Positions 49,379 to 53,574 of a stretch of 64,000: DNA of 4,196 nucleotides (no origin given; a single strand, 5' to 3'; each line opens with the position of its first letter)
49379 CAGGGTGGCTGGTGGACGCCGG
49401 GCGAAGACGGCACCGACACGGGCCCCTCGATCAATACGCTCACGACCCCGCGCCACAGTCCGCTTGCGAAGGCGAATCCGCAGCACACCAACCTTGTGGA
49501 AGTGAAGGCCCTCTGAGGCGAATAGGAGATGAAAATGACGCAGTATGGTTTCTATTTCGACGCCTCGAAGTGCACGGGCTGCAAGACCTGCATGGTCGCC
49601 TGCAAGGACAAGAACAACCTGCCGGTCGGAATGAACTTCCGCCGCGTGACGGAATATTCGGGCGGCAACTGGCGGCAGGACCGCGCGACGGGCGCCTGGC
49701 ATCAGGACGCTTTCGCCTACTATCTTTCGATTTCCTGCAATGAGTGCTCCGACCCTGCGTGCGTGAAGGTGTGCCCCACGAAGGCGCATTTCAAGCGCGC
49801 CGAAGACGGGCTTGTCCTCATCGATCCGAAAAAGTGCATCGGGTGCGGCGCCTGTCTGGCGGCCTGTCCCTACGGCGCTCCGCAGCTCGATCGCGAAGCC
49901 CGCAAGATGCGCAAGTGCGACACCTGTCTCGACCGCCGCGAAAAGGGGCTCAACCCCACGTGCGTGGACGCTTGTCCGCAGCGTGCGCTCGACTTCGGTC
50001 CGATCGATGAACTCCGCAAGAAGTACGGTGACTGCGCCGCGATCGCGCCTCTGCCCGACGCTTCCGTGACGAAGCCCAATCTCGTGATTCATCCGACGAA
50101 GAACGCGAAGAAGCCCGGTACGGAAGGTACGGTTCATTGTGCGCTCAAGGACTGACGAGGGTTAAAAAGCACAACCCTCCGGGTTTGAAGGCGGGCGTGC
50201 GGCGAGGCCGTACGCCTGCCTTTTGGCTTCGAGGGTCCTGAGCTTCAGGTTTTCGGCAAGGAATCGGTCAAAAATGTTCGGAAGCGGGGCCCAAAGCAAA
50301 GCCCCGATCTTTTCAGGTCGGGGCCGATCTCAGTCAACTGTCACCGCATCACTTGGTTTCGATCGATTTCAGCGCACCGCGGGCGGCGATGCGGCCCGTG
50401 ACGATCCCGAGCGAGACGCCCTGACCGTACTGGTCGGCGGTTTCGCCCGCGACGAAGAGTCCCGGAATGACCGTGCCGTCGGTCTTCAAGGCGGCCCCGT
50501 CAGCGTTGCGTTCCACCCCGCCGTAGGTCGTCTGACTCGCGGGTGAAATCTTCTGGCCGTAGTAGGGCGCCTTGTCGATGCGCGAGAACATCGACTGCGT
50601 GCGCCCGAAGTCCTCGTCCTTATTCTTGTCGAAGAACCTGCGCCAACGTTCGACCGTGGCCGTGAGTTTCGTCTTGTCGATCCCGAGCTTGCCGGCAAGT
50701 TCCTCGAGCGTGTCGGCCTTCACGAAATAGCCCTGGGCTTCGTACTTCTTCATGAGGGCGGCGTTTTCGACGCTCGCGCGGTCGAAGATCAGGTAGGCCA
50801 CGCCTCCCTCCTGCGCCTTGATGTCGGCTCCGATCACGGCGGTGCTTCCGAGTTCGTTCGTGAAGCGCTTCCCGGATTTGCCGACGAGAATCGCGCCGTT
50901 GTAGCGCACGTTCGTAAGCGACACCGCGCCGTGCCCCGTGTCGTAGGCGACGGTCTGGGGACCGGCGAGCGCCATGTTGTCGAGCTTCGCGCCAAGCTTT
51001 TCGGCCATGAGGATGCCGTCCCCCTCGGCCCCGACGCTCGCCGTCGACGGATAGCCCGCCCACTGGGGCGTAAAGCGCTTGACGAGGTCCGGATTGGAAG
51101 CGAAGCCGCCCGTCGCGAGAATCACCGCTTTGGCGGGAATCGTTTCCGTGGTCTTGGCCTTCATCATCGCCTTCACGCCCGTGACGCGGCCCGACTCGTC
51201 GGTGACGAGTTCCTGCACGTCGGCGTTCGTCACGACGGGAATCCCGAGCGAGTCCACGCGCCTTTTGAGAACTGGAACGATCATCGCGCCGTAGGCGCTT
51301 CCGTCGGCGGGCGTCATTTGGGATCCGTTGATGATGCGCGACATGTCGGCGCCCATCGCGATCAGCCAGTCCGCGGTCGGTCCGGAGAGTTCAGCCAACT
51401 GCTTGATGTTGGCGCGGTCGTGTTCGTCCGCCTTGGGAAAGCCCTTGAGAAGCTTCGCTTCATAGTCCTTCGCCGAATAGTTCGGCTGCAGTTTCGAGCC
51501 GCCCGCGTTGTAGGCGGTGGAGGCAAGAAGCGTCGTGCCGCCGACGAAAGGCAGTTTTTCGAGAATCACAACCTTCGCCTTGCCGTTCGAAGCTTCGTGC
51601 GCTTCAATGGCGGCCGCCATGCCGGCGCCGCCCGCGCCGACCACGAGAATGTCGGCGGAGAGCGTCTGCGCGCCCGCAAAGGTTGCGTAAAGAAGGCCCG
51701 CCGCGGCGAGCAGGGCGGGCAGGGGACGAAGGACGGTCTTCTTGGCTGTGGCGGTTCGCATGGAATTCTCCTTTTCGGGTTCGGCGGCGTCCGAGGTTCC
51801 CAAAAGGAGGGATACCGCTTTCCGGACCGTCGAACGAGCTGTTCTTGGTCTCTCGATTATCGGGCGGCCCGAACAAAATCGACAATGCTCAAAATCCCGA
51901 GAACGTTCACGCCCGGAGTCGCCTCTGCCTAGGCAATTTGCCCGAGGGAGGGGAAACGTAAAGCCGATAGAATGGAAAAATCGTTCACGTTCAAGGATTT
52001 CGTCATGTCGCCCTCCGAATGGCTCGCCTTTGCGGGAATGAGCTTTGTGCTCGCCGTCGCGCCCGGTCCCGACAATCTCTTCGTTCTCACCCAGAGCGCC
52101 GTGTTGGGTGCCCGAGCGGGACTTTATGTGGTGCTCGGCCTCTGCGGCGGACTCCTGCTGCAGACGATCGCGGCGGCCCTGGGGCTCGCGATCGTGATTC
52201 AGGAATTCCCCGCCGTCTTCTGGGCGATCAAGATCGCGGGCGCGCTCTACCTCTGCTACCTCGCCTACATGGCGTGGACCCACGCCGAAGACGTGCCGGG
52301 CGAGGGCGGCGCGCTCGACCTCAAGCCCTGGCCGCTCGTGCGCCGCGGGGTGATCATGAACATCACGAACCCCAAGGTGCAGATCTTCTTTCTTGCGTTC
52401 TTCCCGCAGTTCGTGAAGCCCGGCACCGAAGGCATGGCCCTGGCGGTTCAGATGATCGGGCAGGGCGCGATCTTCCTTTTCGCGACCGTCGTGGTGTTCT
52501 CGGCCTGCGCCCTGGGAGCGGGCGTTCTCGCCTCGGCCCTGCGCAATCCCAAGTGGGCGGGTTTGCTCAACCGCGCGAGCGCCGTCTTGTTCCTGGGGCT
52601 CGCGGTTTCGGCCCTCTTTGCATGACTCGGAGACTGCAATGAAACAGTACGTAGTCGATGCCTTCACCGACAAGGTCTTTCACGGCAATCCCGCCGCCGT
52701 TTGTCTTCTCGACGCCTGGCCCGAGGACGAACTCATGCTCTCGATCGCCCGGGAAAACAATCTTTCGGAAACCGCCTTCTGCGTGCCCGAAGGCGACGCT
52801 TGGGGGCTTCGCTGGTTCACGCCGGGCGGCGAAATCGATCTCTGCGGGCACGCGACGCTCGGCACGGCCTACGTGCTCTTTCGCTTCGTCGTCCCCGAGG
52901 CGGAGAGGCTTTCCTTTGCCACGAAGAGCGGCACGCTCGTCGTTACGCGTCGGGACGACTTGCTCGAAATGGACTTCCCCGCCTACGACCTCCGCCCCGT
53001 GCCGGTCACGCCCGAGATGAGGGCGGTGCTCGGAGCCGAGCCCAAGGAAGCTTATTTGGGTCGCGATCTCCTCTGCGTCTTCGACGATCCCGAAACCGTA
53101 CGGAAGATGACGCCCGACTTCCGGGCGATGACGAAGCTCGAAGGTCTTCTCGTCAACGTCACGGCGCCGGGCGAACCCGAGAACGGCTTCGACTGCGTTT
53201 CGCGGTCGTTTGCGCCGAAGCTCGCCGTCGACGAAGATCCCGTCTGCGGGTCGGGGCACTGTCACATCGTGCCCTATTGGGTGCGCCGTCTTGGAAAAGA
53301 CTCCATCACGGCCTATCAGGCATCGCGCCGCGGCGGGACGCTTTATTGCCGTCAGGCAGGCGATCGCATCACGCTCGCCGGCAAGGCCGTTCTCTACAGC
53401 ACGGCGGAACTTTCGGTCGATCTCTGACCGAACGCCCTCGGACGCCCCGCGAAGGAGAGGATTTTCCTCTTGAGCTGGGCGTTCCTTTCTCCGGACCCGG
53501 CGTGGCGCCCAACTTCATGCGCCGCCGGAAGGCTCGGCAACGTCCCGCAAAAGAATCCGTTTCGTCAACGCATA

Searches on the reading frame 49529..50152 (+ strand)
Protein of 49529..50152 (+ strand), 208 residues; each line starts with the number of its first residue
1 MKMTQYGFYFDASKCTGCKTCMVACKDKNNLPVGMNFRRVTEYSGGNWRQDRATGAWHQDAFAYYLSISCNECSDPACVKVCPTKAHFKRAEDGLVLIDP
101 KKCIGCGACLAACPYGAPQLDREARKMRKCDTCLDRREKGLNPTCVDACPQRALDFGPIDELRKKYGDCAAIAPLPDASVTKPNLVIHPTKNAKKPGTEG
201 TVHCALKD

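Call 9: search_protein_families(library=pfam, proteins=[window:49529-50152:+], max_evalue=0.001)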
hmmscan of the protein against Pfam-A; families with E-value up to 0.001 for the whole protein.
window:49529-50152:+ (208 aa): 14 families
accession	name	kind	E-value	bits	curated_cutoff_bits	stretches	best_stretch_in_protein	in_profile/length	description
PF13247.11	Fer4_11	-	2.5e-27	95.4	26.2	1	63-157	3-98/100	4Fe-4S dicluster domain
PF13237.11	Fer4_10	-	5.5e-15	55.5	25.5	2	96-150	2-53/53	4Fe-4S dicluster domain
PF12797.12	Fer4_2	-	4.9e-14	51.7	24.5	2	96-115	3-22/22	4Fe-4S binding domain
PF00037.32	Fer4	-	6.3e-14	51.6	21.1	2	97-118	2-23/24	4Fe-4S binding domain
PF12838.12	Fer4_7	-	1.4e-13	51.5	27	3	70-117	2-52/52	4Fe-4S dicluster domain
PF13187.11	Fer4_9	-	1.5e-13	51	27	2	102-153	1-51/52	4Fe-4S dicluster domain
PF12837.12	Fer4_6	-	5e-13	48.7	25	2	96-118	2-24/24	4Fe-4S binding domain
PF12800.12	Fer4_4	-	6.1e-09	35.9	24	1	100-116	1-17/17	4Fe-4S binding domain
PF12798.12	Fer4_3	-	8.9e-09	36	27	0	103-117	1-15/15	4Fe-4S binding domain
PF14697.11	Fer4_21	-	3e-07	30.9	35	0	98-150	3-52/59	4Fe-4S dicluster domain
PF25160.1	LdpA_Fe-S-bd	-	3.8e-07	30.2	27.6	1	72-116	4-41/49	LdpA Fe-S cluster-binding domain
PF13183.11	Fer4_8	-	1.2e-06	29.4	27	1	12-85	2-67/68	4Fe-4S dicluster domain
PF13484.11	Fer4_16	-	0.00061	21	30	0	102-139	1-38/66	4Fe-4S double cluster binding domain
PF13534.11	Fer4_17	-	0.00081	20.3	22.2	0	69-90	1-20/61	4Fe-4S dicluster domain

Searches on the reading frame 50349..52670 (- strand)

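Call 9: search_protein_families(library=pfam, proteins=[window:50349-52670:-], max_evalue=0.001)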
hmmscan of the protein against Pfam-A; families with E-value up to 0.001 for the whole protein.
window:50349-52670:- (773 aa): 8 families
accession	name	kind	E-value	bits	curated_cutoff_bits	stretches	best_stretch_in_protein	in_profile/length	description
PF00890.30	FAD_binding_2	-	3e-51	175.3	20.4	1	340-748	1-403/414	FAD binding domain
PF03486.20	HI0933_like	-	5.1e-13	49.5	50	1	340-524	2-166/244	HI0933-like protein Rossmann domain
PF01266.30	DAO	-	1.8e-09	38.1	27.9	1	340-529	1-209/353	FAD dependent oxidoreductase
PF12831.13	FAD_oxidored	-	3.6e-09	36.8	27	1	340-521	1-145/416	FAD dependent oxidoreductase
PF07992.20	Pyr_redox_2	-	2.9e-07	30.7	26.1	1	340-526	2-113/291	Pyridine nucleotide-disulphide oxidoreductase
PF13738.12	Pyr_redox_3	-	4.9e-05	23.1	30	0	342-372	1-29/305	Pyridine nucleotide-disulphide oxidoreductase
PF13450.12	NAD_binding_8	-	0.0001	22.9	21.9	1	343-380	1-35/68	NAD(P)-binding Rossmann-like domain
PF00070.33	Pyr_redox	-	0.00014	22.7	22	0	459-501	37-79/82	Pyridine nucleotide-disulphide oxidoreductase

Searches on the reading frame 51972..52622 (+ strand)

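Call 9: search_protein_families(library=pfam, proteins=[window:51972-52622:+], max_evalue=0.001)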
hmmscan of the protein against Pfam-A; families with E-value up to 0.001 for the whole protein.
window:51972-52622:+ (217 aa): 1 family
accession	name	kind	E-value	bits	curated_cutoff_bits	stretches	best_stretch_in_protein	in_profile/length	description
PF01810.24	LysE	-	1.2e-29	103.6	25.6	1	26-215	2-190/193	LysE type translocator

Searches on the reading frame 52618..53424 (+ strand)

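Call 9: search_protein_families(library=pfam, proteins=[window:52618-53424:+], max_evalue=0.001)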
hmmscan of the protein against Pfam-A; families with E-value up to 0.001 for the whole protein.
window:52618-53424:+ (269 aa): 1 family
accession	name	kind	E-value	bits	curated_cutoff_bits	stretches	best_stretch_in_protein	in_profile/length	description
PF02567.21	PhzC-PhzF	-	3.5e-56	191.2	27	1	13-261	1-279/281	Phenazine biosynthesis-like protein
